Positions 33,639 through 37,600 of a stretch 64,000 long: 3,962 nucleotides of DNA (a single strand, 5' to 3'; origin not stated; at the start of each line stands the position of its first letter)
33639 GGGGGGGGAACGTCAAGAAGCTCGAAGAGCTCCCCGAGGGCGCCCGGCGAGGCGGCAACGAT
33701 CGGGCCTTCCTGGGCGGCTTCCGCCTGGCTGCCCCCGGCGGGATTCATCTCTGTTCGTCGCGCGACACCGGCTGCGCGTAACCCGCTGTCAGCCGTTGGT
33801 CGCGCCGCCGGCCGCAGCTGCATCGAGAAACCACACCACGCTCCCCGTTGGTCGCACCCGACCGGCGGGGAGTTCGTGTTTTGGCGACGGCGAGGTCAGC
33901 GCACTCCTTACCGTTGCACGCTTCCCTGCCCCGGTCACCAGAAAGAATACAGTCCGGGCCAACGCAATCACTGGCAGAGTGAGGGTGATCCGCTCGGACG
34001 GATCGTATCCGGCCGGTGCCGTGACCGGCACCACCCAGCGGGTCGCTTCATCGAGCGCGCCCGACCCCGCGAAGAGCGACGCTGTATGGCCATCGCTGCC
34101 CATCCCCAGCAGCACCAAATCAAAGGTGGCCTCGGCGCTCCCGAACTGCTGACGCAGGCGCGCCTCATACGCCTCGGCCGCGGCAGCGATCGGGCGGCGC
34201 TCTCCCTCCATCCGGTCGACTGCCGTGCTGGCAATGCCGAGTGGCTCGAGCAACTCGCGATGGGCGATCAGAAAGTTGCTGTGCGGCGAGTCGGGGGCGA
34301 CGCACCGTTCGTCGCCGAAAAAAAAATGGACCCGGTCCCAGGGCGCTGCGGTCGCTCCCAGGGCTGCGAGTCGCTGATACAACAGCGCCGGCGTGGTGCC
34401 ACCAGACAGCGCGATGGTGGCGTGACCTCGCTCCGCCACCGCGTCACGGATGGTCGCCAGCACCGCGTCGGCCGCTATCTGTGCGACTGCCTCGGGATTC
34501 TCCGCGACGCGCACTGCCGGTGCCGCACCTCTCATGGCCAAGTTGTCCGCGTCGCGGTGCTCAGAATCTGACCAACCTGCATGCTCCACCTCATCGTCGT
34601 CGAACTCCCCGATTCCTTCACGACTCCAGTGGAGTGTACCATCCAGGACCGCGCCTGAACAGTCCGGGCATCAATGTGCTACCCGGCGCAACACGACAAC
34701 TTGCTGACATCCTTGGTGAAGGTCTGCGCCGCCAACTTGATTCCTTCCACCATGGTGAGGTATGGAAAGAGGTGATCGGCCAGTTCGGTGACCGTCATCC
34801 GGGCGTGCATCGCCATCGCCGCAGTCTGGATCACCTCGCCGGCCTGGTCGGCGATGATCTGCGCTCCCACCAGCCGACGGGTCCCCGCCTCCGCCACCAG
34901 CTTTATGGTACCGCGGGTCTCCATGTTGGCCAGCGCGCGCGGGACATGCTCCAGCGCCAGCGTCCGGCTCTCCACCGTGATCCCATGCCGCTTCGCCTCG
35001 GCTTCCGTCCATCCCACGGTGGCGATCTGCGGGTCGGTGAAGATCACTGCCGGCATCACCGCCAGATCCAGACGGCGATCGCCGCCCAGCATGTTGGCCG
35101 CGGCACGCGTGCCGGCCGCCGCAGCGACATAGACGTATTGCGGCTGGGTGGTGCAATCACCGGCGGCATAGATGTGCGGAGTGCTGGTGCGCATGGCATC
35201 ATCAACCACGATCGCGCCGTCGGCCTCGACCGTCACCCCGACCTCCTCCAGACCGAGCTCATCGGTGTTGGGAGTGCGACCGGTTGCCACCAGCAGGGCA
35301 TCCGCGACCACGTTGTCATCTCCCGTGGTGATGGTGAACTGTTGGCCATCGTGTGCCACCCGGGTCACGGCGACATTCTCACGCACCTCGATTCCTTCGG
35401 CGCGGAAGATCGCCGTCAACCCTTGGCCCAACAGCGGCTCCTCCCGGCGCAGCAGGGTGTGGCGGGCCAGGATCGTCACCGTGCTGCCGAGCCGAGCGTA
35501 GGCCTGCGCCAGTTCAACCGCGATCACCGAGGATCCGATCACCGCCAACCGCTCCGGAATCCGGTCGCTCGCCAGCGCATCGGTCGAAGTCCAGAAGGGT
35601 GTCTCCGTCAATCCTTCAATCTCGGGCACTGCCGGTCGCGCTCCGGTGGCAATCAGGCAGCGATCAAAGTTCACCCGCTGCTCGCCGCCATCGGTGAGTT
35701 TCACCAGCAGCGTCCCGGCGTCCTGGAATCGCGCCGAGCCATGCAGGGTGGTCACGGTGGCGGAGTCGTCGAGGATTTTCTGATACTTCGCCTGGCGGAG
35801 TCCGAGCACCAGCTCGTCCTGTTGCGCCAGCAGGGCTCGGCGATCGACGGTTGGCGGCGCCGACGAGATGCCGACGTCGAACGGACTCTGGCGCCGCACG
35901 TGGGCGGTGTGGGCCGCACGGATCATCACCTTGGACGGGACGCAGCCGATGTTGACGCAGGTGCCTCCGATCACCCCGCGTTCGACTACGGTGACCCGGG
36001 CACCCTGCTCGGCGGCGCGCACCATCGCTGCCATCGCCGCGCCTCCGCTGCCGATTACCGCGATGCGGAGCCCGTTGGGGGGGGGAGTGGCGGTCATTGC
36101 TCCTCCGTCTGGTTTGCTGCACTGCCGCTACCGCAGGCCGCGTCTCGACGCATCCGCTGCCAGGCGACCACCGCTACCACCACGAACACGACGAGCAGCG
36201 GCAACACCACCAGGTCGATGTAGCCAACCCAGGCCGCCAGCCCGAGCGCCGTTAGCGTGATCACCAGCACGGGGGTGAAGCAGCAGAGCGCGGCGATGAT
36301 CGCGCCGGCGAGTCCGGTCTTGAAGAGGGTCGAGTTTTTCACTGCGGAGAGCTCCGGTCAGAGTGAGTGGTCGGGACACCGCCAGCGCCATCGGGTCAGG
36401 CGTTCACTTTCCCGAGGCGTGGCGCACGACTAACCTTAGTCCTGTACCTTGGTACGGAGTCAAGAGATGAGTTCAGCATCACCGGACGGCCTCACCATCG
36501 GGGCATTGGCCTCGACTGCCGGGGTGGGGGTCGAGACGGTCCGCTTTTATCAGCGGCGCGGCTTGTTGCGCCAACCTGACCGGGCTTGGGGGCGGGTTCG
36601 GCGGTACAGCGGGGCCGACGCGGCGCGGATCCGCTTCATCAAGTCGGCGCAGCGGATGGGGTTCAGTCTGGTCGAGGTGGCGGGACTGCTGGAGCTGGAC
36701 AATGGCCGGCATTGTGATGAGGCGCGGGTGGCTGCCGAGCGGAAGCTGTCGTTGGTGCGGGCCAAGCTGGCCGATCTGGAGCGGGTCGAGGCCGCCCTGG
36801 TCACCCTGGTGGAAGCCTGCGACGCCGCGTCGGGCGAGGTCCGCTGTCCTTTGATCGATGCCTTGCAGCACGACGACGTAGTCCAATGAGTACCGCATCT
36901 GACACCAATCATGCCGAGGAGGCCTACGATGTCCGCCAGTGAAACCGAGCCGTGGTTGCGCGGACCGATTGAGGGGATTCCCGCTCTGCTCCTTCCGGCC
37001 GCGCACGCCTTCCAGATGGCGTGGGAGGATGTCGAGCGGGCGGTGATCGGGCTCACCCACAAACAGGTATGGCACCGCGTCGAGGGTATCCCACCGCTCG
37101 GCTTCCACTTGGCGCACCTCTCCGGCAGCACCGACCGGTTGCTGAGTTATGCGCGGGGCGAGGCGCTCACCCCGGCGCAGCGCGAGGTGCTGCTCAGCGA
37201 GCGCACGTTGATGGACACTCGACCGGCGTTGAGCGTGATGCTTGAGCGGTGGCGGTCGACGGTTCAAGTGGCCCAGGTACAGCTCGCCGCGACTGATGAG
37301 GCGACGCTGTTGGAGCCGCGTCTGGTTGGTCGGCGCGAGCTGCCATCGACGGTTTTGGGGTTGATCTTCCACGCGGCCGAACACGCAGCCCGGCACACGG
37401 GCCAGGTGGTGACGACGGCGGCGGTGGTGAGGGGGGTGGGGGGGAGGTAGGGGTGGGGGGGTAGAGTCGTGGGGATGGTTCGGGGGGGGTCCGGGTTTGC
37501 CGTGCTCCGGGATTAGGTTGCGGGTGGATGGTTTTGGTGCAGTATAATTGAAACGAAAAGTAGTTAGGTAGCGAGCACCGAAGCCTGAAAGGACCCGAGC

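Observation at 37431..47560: About 10 kb lower-GC accessory island bounded by a G-run tract and a recombinase relic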

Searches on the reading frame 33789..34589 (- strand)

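Call 13: search_protein_families(library=pfam, proteins=[window:33789-34589:-], max_evalue=0.001)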
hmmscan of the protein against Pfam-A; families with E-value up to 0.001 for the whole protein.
window:33789-34589:- (266 aa): 1 family
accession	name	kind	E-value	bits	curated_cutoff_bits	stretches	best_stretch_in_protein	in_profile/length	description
PF01182.26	Glucosamine_iso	-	7.7e-70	235.7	27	1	31-253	2-225/225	Glucosamine-6-phosphate isomerases/6-phosphogluconolactonase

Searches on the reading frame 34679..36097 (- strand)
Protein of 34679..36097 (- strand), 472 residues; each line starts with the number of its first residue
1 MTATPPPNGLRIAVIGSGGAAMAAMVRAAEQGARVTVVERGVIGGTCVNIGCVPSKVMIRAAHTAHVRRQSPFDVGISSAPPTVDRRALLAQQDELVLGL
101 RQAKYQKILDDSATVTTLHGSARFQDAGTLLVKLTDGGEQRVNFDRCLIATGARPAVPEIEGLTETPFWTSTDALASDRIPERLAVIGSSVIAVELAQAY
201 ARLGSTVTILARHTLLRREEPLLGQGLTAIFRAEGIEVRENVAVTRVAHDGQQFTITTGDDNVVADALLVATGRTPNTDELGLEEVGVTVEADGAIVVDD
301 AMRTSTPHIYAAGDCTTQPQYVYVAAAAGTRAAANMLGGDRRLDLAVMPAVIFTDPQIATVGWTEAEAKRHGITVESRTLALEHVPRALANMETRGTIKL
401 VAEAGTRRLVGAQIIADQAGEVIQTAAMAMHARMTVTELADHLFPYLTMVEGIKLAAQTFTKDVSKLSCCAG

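Call 13: search_protein_families(library=pfam, proteins=[window:34679-36097:-], max_evalue=0.001)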
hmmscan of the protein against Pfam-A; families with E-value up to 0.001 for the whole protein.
window:34679-36097:- (472 aa): 5 families
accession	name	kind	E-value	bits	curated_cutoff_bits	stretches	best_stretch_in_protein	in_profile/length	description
PF07992.20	Pyr_redox_2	-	5.2e-66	223.5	26.1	1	11-329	2-291/291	Pyridine nucleotide-disulphide oxidoreductase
PF02852.28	Pyr_redox_dim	-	7.7e-31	107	25.3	1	348-456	1-109/110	Pyridine nucleotide-disulphide oxidoreductase, dimerisation domain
PF13738.12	Pyr_redox_3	-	4.1e-16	59.6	30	1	145-313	126-305/305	Pyridine nucleotide-disulphide oxidoreductase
PF00070.33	Pyr_redox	-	3.1e-14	53.7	22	1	183-255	1-75/82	Pyridine nucleotide-disulphide oxidoreductase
PF03486.20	HI0933_like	-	6.6e-05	22.9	50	0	227-289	115-178/244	HI0933-like protein Rossmann domain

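Call 16: find_encoding_contigs(protein=window:34679-36097:-, flank=10000, max_places=10)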
Protein window:34679-36097:- (472 aa): 2 contigs read that carry it; 2 places shown.
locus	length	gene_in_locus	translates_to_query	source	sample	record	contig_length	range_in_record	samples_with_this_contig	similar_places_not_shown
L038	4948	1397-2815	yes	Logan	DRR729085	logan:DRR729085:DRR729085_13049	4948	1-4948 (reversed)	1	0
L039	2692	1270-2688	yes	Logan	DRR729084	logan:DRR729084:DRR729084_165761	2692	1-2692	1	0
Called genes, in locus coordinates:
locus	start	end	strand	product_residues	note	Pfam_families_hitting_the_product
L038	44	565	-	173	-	PF12867:DinB_2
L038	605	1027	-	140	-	PF13411:MerR_1, PF00376:MerR, PF09278:MerR-DNA-bind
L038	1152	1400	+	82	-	PF02411:MerT (weak), PF11431:Transport_MerF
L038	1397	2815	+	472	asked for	PF07992:Pyr_redox_2, PF13738:Pyr_redox_3, PF00070:Pyr_redox, PF02852:Pyr_redox_dim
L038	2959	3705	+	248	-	PF01182:Glucosamine_iso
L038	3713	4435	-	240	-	PF00480:ROK (weak)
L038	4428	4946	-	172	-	?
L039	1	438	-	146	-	?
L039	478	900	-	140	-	PF13411:MerR_1, PF00376:MerR, PF09278:MerR-DNA-bind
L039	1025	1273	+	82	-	PF02411:MerT (weak), PF11431:Transport_MerF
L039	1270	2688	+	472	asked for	PF07992:Pyr_redox_2, PF13738:Pyr_redox_3, PF00070:Pyr_redox, PF02852:Pyr_redox_dim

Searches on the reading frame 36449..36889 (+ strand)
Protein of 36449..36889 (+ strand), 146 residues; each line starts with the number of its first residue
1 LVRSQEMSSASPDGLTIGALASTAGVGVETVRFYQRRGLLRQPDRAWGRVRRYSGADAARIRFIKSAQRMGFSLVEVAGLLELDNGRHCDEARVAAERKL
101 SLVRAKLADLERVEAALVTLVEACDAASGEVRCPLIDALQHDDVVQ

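Call 13: search_protein_families(library=pfam, proteins=[window:36449-36889:+], max_evalue=0.001)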
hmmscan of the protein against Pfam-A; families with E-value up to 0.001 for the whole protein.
window:36449-36889:+ (146 aa): 3 families
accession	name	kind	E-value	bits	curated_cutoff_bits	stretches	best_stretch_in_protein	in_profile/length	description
PF09278.17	MerR-DNA-bind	-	6.4e-15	56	25.4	1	59-119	2-64/65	MerR, DNA binding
PF13411.12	MerR_1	-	9.1e-15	55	21.6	1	16-82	2-67/69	MerR HTH family regulatory protein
PF00376.29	MerR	-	1.7e-08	34.6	28.2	1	16-53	1-38/38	MerR family regulatory protein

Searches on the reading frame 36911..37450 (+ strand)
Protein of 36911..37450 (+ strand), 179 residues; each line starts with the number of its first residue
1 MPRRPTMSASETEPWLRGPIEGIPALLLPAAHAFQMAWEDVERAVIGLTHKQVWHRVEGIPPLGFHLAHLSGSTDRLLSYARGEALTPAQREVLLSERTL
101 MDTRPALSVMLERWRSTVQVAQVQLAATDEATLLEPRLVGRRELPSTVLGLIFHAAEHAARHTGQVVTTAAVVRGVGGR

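Call 6: search_protein_families(library=pfam, proteins=[window:36911-37450:+], max_evalue=0.01)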
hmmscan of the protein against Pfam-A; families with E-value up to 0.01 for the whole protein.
window:36911-37450:+ (179 aa): 3 families
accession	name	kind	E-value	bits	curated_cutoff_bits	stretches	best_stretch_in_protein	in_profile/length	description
PF12867.12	DinB_2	-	4.3e-09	37.3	24.8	1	34-166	2-128/128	DinB superfamily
PF05163.17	DinB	-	0.00085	19.8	23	1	89-168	63-140/165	DinB family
PF04978.18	MST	-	0.0014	19.5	27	1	33-166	5-140/149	Mycothiol-S-transferase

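Call 9: find_encoding_contigs(protein=window:36911-37450:+, flank=10000, max_places=10)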
Protein window:36911-37450:+ (179 aa): no gene with exactly this product is on record in the collection.

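Call 14: find_related_loci(query=window:36911-37450:+, collection=genome_contigs, flank=10000)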
Query window:36911-37450:+ (179 aa) in genome_contigs; peptide patterns used: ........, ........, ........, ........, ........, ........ (x = any residue, [..] = any of these).
232 stretches matched a pattern; 35 encode a relative of the query (tblastn E <= 1e-3); 35 distinct loci.
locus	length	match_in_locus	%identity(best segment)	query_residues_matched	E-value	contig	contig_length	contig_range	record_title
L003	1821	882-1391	62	7-176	1e-62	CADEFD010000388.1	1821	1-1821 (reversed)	MAG: uncultured Acidobacteria bacterium isolate Acidobacteria sp. RBC068 genome assembly, contig: MAG068_388, whole geno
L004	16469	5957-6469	56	7-177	2e-60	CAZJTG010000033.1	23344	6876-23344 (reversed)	MAG TPA_asm: uncultured Solibacteraceae bacterium isolate SRP287453_co1_3 genome assembly, contig: NODE_3795_length_2334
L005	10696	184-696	60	7-177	2e-60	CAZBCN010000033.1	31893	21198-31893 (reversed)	MAG TPA_asm: uncultured Gemmatimonas sp. isolate SRP287453_co1_83 genome assembly, contig: NODE_2320_length_31893_cov_7.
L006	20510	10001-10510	62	7-176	8e-60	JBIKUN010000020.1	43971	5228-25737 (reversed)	MAG: Vicinamibacterales bacterium isolate ME2015-08-11_3300044626_group6_bin9 Rohwer_bin10_scaffold_409_c1, whole genome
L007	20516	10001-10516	61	4-176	3e-59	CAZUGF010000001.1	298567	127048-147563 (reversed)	MAG TPA_asm: uncultured Bifidobacteriaceae bacterium isolate SRP344714_co1_258 genome assembly, contig: NODE_57_length_2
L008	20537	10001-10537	56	2-176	2e-57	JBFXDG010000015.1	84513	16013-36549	MAG: Gemmatimonadales bacterium isolate CA_2019_TPBS_88 NODE_2252_length_84513_cov_6.990354_TPBS, whole genome shotgun s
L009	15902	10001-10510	61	5-174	1e-56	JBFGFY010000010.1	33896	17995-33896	MAG: Longimicrobiales bacterium isolate Mix_sand02.2020.12.G.54 k141_1731357_length_33896_cov_17.6637, whole genome shot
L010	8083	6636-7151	59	3-174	3e-56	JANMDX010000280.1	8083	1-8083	MAG: Acidobacteriota bacterium isolate OTE_75_metabat_1 OTE_75_k141_1732359, whole genome shotgun sequence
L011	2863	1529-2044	55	4-173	6e-52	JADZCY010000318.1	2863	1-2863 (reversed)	MAG: Acidobacteria bacterium isolate SJ750 c_000000966478, whole genome shotgun sequence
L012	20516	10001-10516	53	5-174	1e-48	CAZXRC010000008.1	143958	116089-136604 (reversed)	MAG TPA_asm: uncultured Gemmatimonadaceae bacterium isolate SRP237561_co1_380 genome assembly, contig: NODE_122_length_1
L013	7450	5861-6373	53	3-173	4e-48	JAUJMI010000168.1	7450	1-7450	MAG: Longimicrobium sp. isolate YPbin7 NODE_3564_length_7450_cov_9.485869, whole genome shotgun sequence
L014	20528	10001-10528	52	3-178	8e-48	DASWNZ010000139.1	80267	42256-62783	MAG TPA_asm: Longimicrobium sp. isolate SMAG_U3427 k141_629011, whole genome shotgun sequence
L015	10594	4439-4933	53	10-174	3e-47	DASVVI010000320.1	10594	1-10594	MAG TPA_asm: Longimicrobium sp. isolate SMAG_U3339 k141_373644, whole genome shotgun sequence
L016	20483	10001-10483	55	10-173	1e-45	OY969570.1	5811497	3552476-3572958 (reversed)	MAG: uncultured Gemmatimonadales bacterium isolate MFD02840.bin.c.1 genome assembly, chromosome: 1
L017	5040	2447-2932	51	12-175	3e-44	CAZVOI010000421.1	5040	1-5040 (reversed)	MAG TPA_asm: uncultured Acidobacteriota bacterium isolate binchicken_co165_156 genome assembly, contig: k141_1738212, wh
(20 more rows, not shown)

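Call 30: find_homologous_proteins(query=window:36911-37450:+, max_evalue=1e-20)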
Query window:36911-37450:+ (179 aa): 1708 proteins with E <= 1e-20 among 2294 candidates; the best 120 are listed.
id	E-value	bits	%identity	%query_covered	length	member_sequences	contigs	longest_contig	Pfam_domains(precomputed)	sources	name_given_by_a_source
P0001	3.0e-99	348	96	96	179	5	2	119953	PF12867.13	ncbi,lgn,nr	ncbi:MAG: DinB family protein [Gemmatimonadales bacterium]|nr:DinB family protein [Gemmatimonadales 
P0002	4.6e-74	266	73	97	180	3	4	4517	PF12867.13,PF05163.18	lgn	-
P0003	1.3e-73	265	73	94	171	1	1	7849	PF12867.13,PF05163.18,PF04978.18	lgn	-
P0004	2.0e-64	235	69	94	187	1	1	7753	PF12867.13,PF05163.18,PF04978.18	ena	-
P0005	1.1e-63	233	67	93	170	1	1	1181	PF12867.13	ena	-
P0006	1.7e-62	229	64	93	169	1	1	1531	PF12867.13,PF05163.18,PF04978.18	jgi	jgi:hypothetical protein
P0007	1.8e-62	229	64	93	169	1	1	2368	PF12867.13,PF05163.18,PF04978.18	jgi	jgi:hypothetical protein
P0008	2.2e-62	228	64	93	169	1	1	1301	PF12867.13,PF05163.18,PF04978.18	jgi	jgi:hypothetical protein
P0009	4.8e-62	227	68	91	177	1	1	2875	PF12867.13,PF04978.18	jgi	jgi:hypothetical protein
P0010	7.3e-62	227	66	91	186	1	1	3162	PF12867.13,PF05163.18,PF07609.17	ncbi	ncbi:MAG: DinB family protein [Gemmatimonadaceae bacterium]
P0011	9.4e-62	226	66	94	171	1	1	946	PF12867.13,PF05163.18,PF07609.17,PF04978.18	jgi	jgi:uncharacterized damage-inducible protein DinB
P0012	1.2e-61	226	66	95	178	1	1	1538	PF12867.13,PF05163.18,PF04978.18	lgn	-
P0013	1.4e-61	226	65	92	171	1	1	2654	PF12867.13,PF04978.18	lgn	-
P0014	1.6e-61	226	64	97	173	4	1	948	PF12867.13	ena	-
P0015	4.1e-61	224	65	92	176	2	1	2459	PF12867.13,PF04978.18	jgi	jgi:hypothetical protein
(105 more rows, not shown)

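Call 31: find_encoding_contigs(protein=P0001, flank=10000, max_places=6)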
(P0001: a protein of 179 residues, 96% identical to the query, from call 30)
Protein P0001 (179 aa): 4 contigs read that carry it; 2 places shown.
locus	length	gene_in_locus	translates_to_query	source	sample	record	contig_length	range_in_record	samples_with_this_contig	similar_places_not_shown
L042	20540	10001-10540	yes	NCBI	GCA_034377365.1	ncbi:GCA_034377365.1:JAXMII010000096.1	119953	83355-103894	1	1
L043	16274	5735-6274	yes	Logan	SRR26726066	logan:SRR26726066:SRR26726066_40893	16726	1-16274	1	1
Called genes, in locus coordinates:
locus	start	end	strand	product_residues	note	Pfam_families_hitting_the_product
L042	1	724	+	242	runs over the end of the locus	PF03853:YjeF_N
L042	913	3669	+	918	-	PF00923:TAL_FSA, PF00342:PGI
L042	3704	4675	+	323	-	PF02826:2-Hacid_dh_C (weak), PF03446:NAD_binding_2, PF03807:F420_oxidored (weak), PF00393:6PGD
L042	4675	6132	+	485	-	PF00479:G6PD_N, PF02781:G6PD_C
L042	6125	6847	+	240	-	PF00480:ROK (weak)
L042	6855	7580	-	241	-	PF01182:Glucosamine_iso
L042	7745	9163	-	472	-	PF07992:Pyr_redox_2, PF13738:Pyr_redox_3, PF00070:Pyr_redox, PF02852:Pyr_redox_dim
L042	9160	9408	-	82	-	PF02411:MerT (weak), PF11431:Transport_MerF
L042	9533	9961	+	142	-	PF13411:MerR_1, PF00376:MerR, PF09278:MerR-DNA-bind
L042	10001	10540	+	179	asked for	PF12867:DinB_2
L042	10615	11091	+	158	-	-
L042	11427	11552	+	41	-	-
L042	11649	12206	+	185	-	PF04542:Sigma70_r2, PF08281:Sigma70_r4_2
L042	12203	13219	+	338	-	-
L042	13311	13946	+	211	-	PF00775:Dioxygenase_C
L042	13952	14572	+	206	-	PF04264:YceI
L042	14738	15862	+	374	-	PF13088:BNR_2, PF13859:BNR_3, PF02012:BNR (faint)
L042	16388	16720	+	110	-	-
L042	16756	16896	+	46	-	PF11528:DUF3224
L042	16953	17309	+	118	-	PF00903:Glyoxalase, PF19581:Glyoxalase_7 (weak)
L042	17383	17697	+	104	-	PF05534:HicB (weak)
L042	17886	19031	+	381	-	-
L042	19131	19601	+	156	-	PF06941:NT5C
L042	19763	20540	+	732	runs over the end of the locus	PF00141:peroxidase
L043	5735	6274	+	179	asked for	PF12867:DinB_2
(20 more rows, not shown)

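Call 32: find_encoding_contigs(protein=P0003, flank=10000, max_places=4)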
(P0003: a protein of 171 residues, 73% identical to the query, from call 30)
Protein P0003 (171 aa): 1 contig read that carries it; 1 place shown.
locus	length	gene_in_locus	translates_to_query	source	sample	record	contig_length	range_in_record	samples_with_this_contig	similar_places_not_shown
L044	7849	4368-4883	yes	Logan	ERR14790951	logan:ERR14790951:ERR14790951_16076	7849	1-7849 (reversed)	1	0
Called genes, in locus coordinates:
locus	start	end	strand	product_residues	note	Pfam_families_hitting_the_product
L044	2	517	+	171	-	?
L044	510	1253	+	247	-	PF00480:ROK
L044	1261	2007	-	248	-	PF01182:Glucosamine_iso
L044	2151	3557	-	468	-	PF07992:Pyr_redox_2, PF13738:Pyr_redox_3, PF00070:Pyr_redox, PF02852:Pyr_redox_dim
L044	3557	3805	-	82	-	PF11431:Transport_MerF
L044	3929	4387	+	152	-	PF00376:MerR, PF13411:MerR_1, PF09278:MerR-DNA-bind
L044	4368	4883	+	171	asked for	PF05163:DinB, PF04978:MST (faint), PF12867:DinB_2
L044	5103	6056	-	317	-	PF03009:GDPD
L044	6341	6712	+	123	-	-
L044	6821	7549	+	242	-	PF07386:DUF1499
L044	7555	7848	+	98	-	?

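Call 33: find_encoding_contigs(protein=P0002, flank=10000, max_places=4)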
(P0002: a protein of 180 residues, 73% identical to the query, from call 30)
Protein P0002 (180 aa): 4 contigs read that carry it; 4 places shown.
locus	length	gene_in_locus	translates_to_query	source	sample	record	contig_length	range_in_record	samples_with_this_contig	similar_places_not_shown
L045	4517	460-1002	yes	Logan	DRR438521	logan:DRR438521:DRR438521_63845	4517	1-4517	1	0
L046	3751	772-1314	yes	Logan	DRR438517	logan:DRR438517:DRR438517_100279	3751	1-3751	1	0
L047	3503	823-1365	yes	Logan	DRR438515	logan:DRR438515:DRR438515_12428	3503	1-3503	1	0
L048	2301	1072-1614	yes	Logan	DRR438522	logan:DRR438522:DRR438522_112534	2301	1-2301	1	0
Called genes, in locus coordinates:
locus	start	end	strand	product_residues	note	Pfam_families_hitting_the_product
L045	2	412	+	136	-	PF13411:MerR_1, PF00376:MerR, PF09278:MerR-DNA-bind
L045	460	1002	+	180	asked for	PF05163:DinB (weak), PF12867:DinB_2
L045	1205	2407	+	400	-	-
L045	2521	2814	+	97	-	PF11731:Cdd1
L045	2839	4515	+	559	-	?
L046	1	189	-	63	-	?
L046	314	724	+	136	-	PF13411:MerR_1, PF00376:MerR, PF09278:MerR-DNA-bind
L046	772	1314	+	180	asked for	PF05163:DinB (weak), PF12867:DinB_2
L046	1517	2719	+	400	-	-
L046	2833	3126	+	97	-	PF11731:Cdd1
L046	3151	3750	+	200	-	?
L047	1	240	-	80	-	?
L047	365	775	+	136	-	PF13411:MerR_1, PF00376:MerR, PF09278:MerR-DNA-bind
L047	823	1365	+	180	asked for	PF05163:DinB (weak), PF12867:DinB_2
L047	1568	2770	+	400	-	-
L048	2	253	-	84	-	?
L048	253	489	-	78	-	PF02411:MerT (faint), PF11431:Transport_MerF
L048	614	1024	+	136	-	PF13411:MerR_1, PF00376:MerR, PF09278:MerR-DNA-bind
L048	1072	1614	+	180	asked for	PF05163:DinB (weak), PF12867:DinB_2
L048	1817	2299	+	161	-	?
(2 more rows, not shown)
